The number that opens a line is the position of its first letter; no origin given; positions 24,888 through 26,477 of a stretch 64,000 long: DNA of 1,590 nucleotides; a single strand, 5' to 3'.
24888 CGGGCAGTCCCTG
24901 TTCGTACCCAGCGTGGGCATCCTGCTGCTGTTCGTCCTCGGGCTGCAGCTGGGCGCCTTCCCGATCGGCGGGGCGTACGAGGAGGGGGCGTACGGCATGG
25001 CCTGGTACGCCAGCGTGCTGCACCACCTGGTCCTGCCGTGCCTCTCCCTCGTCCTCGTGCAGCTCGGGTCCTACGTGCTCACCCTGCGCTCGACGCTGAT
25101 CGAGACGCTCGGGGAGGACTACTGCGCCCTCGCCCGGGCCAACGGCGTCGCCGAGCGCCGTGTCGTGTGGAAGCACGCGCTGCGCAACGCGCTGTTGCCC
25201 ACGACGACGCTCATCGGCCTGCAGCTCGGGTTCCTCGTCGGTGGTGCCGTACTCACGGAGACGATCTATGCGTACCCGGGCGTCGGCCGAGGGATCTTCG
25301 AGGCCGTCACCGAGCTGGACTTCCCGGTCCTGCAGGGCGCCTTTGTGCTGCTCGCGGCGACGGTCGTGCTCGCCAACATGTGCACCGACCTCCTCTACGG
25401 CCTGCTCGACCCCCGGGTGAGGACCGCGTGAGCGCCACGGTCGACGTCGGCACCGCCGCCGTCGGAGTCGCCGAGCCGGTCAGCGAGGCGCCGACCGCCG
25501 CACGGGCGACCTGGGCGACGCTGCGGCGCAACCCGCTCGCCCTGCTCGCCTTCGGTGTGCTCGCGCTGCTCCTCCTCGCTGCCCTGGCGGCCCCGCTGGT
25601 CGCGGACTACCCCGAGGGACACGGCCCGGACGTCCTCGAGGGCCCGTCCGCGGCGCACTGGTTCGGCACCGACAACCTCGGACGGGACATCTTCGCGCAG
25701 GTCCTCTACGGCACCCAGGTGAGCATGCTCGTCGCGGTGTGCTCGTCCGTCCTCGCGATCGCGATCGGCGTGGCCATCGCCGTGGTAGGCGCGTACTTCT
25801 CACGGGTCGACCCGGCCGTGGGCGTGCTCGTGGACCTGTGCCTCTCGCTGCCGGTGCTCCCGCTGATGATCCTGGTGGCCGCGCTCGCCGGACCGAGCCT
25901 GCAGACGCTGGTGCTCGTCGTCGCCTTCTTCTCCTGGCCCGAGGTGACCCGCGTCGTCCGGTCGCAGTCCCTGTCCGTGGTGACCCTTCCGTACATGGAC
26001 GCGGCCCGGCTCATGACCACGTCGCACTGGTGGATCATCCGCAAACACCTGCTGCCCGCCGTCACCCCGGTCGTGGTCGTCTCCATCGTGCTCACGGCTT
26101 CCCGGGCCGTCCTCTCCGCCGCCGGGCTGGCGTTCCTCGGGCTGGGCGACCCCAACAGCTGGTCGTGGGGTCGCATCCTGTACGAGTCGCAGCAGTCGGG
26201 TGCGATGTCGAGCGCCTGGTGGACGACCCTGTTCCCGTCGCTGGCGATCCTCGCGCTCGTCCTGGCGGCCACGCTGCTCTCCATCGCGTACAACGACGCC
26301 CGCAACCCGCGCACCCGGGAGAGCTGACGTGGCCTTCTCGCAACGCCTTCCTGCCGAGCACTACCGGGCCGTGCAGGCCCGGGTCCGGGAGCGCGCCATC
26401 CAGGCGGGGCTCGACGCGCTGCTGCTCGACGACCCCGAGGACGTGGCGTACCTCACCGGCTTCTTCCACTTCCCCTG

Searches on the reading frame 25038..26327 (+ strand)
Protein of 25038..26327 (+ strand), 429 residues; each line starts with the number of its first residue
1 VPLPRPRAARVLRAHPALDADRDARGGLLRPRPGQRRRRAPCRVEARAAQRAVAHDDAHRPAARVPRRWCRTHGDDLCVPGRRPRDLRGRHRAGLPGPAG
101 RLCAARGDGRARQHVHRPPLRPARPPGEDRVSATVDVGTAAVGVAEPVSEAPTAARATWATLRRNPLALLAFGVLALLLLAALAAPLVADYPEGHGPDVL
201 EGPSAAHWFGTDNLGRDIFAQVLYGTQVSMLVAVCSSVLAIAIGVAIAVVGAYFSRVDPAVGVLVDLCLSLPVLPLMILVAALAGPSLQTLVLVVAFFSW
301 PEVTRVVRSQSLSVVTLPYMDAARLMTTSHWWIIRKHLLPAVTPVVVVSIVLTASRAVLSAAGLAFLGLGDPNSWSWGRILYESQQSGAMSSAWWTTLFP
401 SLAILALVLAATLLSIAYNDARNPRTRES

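Call 33: search_protein_families(library=pfam, proteins=[window:25038-26327:+], max_evalue=0.001)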
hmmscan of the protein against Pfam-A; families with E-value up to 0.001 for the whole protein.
window:25038-26327:+ (429 aa): 2 families
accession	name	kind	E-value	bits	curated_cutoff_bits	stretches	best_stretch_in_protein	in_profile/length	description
PF00528.27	BPD_transp_1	-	3.2e-20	73.1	26.4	1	244-427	5-183/184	Binding-protein-dependent transport system inner membrane component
PF12911.12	OppC_N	-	2.7e-08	34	23.9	1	156-192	4-40/53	N-terminal TM domain of oligopeptide transport permease C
